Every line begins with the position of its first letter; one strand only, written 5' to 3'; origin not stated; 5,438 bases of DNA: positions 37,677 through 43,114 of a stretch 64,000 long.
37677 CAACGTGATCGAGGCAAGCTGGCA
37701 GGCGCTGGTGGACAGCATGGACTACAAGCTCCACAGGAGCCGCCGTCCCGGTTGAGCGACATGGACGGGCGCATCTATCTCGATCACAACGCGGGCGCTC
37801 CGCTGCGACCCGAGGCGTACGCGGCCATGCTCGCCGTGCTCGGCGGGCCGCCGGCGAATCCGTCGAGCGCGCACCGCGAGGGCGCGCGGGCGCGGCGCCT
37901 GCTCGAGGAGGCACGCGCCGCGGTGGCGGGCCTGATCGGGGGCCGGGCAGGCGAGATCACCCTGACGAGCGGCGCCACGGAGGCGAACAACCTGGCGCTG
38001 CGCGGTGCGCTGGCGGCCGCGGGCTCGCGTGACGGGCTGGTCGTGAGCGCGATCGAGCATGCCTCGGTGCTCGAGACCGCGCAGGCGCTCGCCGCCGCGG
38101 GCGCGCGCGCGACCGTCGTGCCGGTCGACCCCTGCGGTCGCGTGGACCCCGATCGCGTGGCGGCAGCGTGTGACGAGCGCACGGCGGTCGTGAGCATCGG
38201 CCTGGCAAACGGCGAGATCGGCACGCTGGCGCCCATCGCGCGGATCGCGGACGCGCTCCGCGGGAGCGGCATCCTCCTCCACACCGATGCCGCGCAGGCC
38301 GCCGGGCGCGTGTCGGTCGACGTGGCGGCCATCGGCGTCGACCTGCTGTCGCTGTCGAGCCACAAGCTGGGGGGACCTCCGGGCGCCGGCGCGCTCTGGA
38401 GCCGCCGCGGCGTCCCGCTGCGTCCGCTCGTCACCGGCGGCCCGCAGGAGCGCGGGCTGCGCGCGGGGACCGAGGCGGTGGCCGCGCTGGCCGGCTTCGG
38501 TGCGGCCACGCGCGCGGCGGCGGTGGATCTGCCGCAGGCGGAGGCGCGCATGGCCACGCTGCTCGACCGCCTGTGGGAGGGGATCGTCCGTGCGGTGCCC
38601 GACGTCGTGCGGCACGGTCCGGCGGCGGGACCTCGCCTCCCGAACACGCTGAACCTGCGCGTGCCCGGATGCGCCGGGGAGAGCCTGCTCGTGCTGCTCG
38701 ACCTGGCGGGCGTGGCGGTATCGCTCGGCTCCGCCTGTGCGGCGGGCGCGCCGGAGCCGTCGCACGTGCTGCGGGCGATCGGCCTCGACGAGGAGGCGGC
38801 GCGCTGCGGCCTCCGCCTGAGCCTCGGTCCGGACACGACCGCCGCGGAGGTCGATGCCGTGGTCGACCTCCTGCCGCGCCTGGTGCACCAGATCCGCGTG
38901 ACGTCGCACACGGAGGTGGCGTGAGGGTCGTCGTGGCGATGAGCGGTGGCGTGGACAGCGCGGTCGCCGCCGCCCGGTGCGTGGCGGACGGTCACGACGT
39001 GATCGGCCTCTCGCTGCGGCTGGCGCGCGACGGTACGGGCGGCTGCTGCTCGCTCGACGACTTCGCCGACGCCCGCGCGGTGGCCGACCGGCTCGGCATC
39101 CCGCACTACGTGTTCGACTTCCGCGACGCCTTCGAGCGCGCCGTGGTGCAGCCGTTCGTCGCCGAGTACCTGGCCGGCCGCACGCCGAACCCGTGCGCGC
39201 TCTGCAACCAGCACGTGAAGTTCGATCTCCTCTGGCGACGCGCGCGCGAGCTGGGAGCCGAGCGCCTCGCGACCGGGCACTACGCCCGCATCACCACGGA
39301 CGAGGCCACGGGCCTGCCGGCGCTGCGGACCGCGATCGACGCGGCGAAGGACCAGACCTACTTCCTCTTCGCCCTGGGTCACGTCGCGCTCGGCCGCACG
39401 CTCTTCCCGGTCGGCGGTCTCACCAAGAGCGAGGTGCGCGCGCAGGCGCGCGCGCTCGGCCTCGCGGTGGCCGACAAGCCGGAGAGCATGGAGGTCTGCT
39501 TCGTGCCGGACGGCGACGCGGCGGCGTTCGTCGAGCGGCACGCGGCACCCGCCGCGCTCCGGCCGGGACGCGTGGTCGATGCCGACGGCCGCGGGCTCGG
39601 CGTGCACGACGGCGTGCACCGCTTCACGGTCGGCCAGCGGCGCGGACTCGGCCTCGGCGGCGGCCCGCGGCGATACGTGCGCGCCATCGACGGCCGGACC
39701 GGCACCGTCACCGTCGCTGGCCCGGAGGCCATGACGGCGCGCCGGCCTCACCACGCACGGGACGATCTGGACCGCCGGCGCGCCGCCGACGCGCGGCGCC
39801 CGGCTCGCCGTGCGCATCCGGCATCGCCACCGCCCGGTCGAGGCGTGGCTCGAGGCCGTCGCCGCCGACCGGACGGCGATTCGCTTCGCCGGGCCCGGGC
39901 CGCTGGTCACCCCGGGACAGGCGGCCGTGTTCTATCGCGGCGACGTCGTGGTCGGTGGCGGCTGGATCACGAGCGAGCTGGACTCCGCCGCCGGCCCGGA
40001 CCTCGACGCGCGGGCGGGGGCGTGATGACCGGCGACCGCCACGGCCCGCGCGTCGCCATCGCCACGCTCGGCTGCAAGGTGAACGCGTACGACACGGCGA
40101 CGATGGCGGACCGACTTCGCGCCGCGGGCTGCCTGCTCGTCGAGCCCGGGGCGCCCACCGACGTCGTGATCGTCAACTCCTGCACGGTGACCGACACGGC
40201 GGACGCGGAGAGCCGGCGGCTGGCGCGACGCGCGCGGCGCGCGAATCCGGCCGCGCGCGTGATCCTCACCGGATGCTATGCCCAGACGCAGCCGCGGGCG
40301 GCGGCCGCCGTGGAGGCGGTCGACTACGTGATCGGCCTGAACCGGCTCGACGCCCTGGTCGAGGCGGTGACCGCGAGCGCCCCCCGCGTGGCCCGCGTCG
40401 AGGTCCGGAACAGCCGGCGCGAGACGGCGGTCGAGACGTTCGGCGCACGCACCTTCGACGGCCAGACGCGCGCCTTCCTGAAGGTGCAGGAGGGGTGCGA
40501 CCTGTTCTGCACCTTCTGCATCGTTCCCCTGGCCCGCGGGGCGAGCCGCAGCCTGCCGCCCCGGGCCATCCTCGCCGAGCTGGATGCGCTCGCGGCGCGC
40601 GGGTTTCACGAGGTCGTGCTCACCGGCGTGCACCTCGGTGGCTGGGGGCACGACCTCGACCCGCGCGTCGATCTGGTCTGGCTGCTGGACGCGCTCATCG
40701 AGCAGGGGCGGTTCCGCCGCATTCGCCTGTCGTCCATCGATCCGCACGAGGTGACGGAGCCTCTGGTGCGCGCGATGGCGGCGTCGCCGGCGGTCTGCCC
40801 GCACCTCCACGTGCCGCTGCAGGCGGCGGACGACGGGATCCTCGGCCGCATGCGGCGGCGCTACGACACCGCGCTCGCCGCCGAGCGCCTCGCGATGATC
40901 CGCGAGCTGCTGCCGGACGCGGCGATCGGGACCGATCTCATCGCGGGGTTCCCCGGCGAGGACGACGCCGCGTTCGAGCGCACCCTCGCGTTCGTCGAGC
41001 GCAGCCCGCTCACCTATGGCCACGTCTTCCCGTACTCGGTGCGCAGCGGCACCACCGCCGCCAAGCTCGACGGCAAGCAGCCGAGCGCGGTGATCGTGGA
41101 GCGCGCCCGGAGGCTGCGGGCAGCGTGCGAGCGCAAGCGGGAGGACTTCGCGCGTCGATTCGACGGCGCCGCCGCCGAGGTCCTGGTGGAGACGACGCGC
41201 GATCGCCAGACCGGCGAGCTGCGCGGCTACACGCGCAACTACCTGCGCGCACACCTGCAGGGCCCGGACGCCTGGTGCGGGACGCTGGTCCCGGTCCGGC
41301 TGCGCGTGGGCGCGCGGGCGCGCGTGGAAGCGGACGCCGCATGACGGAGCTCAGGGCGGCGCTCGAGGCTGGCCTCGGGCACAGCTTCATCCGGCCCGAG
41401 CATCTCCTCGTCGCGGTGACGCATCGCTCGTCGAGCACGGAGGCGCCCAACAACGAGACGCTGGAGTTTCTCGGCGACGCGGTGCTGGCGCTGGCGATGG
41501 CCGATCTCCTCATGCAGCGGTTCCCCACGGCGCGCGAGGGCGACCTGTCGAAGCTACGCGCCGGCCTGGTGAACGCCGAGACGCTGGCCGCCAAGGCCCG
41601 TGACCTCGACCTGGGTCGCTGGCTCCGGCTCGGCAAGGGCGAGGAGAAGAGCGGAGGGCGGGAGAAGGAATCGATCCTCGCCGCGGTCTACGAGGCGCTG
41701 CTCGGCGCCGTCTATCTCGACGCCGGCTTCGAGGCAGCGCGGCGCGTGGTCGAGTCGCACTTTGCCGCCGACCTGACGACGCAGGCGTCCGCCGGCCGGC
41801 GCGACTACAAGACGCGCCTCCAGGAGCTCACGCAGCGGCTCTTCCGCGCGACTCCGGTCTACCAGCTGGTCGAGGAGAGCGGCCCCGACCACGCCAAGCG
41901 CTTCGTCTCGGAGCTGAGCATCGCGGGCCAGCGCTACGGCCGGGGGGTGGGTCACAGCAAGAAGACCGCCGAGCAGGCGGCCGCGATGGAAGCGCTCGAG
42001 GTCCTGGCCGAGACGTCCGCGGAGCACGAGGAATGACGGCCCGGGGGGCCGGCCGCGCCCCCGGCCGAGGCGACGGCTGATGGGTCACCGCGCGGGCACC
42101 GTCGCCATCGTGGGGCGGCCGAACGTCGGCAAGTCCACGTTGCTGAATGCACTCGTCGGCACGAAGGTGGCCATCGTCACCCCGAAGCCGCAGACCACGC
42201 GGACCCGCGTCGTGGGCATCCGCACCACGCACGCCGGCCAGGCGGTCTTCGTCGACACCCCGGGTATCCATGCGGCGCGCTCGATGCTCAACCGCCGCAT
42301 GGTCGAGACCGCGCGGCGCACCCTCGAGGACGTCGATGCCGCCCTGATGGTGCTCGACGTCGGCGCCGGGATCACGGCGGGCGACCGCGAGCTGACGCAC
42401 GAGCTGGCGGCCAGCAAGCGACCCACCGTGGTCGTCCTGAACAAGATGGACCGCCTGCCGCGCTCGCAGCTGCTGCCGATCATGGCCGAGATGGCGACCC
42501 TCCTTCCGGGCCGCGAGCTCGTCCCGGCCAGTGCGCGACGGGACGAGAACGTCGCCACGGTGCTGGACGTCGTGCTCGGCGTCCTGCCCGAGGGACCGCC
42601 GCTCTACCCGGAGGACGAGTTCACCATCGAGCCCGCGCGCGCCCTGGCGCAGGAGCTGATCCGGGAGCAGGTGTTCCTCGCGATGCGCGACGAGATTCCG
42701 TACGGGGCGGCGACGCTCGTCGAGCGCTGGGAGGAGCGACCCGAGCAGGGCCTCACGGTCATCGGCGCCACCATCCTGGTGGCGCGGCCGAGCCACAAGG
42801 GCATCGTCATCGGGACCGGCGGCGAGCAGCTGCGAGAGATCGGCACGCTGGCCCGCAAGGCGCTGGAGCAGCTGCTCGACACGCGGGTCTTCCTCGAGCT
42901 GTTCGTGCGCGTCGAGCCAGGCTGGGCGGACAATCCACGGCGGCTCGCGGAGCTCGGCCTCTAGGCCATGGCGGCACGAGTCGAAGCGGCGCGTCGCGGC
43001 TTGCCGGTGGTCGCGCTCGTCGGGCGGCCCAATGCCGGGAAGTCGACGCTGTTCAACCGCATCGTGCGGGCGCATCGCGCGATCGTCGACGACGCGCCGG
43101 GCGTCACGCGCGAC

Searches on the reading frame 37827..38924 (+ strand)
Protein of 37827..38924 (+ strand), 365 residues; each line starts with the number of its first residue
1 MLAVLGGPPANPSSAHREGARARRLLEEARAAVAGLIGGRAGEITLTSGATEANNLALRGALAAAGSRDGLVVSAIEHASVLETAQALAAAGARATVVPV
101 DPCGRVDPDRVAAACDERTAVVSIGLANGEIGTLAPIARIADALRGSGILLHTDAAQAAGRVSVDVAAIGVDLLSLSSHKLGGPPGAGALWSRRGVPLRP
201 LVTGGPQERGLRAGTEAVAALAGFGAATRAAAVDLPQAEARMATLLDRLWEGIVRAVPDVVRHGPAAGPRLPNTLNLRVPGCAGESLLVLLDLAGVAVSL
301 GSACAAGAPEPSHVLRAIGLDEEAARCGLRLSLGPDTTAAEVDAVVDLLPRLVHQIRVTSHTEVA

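Call 86: search_protein_families(library=pfam, proteins=[window:37827-38924:+], max_evalue=0.00001)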
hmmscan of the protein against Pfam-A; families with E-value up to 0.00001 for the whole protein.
window:37827-38924:+ (365 aa): 2 families
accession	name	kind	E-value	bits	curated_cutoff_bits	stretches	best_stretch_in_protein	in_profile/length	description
PF00266.25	Aminotran_5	-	1.3e-62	212.4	21.5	1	11-345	29-371/371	Aminotransferase class-V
PF01041.23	DegT_DnrJ_EryC1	-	1.4e-07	31.5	19.8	1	44-161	43-152/360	DegT/DnrJ/EryC1/StrS aminotransferase family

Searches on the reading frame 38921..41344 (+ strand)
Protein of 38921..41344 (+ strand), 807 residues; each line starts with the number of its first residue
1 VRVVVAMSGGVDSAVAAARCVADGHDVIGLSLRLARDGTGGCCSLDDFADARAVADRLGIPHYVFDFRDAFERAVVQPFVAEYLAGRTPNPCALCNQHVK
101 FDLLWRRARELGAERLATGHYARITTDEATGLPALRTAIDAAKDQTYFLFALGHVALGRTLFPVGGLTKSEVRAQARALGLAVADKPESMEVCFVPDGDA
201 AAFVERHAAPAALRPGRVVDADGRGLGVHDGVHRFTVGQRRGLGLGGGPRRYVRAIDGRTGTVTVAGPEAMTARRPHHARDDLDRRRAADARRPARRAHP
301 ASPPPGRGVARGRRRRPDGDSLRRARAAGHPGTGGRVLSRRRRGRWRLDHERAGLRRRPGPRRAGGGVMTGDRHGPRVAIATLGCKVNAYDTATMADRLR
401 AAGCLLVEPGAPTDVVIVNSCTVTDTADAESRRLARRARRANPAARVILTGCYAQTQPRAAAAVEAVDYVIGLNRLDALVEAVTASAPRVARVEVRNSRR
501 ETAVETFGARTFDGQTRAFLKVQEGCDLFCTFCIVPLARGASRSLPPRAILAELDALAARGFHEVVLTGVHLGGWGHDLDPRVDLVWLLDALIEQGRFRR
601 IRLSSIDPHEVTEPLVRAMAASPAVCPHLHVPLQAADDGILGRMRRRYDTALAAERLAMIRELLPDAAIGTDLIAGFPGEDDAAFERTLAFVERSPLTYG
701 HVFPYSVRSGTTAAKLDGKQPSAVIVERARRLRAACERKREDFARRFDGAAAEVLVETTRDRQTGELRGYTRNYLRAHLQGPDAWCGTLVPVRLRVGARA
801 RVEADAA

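Call 86: search_protein_families(library=pfam, proteins=[window:38921-41344:+], max_evalue=0.00001)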
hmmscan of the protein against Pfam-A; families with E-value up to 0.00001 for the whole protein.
window:38921-41344:+ (807 aa): 4 families
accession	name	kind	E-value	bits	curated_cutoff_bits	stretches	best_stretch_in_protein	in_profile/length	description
PF03054.22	tRNA_Me_trans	-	7.9e-69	231.8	20.6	1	1-196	1-201/202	tRNA methyl transferase HUP domain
PF00919.26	UPF0004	-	2e-22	79.5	27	1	377-472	1-98/98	Uncharacterized protein family UPF0004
PF04055.27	Radical_SAM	-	2.9e-20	73.5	29.5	1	521-692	2-166/166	Radical SAM superfamily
PF20259.3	tRNA_Me_trans_M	-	4.8e-14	52.1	27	1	203-266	3-65/66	tRNA methyl transferase PRC-barrel domain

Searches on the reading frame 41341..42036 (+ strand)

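Call 86: search_protein_families(library=pfam, proteins=[window:41341-42036:+], max_evalue=0.00001)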
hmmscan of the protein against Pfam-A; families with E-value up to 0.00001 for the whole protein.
window:41341-42036:+ (231 aa): 3 families
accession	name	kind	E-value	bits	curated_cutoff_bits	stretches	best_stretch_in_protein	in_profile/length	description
PF14622.11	Ribonucleas_3_3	-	1.1e-35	123.1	35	1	21-144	4-127/128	Ribonuclease-III-like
PF00636.31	Ribonuclease_3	-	3.5e-24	86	27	1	39-129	1-102/102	Ribonuclease III domain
PF00035.32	dsrm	-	1e-19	71.3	23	1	156-222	1-66/66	Double-stranded RNA binding motif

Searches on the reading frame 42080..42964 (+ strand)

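Call 86: search_protein_families(library=pfam, proteins=[window:42080-42964:+], max_evalue=0.00001)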
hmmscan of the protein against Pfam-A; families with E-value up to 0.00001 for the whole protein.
window:42080-42964:+ (294 aa): 7 families
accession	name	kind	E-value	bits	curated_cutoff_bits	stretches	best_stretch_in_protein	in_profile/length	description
PF01926.29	MMR_HSR1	-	3.6e-27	95.2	21.9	1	7-122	1-113/113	50S ribosome-binding GTPase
PF02421.24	FeoB_N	-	7.1e-16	58.5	27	1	7-163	2-154/156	Ferrous iron transport protein B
PF07650.23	KH_2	-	3.6e-15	56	22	1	205-282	1-77/78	KH domain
PF00009.33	GTP_EFTU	-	1.9e-13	50.9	26.5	1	7-170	5-187/188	Elongation factor Tu GTP binding domain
PF00350.29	Dynamin_N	-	3.5e-12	47.1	27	0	8-47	1-40/168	Dynamin family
PF04548.22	AIG1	-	1.2e-06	28.4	27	1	7-110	2-108/212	AIG1 family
PF03193.22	RsgA_GTPase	-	1.4e-06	28.7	30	0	6-65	107-170/174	RsgA GTPase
